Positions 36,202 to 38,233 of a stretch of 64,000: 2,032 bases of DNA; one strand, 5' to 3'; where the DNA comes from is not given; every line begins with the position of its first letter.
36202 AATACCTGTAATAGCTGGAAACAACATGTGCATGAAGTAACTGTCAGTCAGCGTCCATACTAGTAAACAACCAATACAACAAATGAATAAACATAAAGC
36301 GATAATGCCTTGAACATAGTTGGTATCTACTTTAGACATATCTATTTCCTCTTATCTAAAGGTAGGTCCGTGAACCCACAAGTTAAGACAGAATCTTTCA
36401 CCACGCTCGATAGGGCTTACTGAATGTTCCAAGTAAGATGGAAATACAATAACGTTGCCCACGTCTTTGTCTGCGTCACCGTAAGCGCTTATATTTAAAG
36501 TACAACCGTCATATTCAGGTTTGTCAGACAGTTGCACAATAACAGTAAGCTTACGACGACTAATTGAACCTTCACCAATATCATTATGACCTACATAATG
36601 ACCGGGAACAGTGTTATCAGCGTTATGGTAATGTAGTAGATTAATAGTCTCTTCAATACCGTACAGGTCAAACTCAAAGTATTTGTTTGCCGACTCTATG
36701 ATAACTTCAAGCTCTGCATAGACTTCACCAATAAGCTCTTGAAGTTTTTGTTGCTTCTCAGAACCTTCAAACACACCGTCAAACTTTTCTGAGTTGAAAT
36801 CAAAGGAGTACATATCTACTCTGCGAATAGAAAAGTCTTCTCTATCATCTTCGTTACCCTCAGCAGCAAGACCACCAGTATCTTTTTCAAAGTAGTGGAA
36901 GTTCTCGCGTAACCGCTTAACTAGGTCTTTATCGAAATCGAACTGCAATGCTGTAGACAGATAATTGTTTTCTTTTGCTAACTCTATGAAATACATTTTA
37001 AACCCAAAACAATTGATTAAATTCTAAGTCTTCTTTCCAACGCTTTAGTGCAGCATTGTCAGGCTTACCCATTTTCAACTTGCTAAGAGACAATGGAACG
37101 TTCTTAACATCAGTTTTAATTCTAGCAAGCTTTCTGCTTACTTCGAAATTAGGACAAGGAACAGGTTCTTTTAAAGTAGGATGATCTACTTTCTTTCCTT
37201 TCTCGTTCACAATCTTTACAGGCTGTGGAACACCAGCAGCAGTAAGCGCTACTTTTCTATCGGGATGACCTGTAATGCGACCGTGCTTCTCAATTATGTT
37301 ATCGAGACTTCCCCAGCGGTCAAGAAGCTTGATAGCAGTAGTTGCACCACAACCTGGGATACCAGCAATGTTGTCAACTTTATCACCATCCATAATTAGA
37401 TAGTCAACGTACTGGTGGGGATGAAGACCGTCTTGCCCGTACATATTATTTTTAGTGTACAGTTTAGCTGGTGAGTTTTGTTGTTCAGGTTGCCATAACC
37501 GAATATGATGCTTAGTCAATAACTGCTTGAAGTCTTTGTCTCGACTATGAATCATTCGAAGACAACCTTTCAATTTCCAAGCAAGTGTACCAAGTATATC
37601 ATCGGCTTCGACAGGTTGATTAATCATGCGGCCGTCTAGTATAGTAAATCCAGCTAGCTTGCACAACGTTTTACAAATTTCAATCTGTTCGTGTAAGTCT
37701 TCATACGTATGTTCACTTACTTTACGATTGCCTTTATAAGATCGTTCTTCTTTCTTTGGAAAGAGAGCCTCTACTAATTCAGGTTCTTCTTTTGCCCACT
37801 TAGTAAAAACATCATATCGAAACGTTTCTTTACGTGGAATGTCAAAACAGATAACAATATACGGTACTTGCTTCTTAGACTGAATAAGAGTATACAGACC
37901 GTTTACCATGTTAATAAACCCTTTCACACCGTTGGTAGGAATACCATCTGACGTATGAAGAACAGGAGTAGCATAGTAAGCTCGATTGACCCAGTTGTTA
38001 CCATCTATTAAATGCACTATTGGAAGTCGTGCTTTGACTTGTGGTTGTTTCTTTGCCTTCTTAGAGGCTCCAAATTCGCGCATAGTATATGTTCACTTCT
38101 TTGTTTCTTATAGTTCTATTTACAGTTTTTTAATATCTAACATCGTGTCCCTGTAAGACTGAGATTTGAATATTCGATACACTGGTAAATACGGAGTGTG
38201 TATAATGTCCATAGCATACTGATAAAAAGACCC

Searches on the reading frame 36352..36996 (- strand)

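Call 3: search_protein_families(library=pfam, proteins=[window:36352-36996:-], max_evalue=1)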
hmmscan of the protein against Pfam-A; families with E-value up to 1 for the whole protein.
window:36352-36996:- (214 aa): 3 families
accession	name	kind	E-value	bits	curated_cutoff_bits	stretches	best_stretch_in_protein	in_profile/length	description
PF13640.12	2OG-FeII_Oxy_3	-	1.1e-09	39.6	27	1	131-209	9-98/98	2OG-Fe(II) oxygenase superfamily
PF13759.12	2OG-FeII_Oxy_5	-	0.00018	22.3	27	1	121-204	15-98/101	Putative 2OG-Fe(II) oxygenase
PF22403.1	DUF6981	-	0.19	12.1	26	1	21-40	47-66/84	Domain of unknown function (DUF6981)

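Call 4: search_protein_families(library=phrogs, proteins=[window:36352-36996:-], max_evalue=0.1)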
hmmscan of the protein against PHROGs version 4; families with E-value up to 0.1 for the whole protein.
window:36352-36996:- (214 aa): 3 families
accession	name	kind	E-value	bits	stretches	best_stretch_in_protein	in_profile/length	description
phrog_61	-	moron, auxiliary metabolic gene and host takeover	1.4e-14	55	1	21-211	453-630/689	2OG-Fe(II) oxygenase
phrog_81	-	moron, auxiliary metabolic gene and host takeover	0.00054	20.6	1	179-204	207-233/283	2OG-Fe(II) oxygenase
phrog_2297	-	DNA, RNA and nucleotide metabolism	0.033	15.5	1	147-208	99-159/163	DNA endonuclease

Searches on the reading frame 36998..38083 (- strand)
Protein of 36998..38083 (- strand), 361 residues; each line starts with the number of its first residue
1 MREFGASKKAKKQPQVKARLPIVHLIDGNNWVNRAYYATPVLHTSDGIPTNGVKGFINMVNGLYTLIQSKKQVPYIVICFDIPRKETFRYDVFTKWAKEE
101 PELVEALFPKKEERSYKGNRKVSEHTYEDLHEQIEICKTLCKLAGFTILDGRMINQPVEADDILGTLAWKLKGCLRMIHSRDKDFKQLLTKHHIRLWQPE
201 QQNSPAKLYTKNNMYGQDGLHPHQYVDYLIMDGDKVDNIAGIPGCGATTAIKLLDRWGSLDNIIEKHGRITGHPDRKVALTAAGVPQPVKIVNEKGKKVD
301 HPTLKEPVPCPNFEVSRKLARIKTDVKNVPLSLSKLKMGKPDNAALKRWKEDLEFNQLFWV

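Call 11: search_protein_families(library=phrogs, proteins=[window:36998-38083:-], max_evalue=0.00001)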
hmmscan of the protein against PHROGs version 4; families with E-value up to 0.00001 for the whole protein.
window:36998-38083:- (361 aa): 2 families
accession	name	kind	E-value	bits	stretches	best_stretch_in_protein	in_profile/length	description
phrog_107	-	DNA, RNA and nucleotide metabolism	4.5e-31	109.6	1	22-259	120-325/542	exonuclease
phrog_30319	-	unknown function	4.8e-06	27.5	0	228-264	8-44/141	-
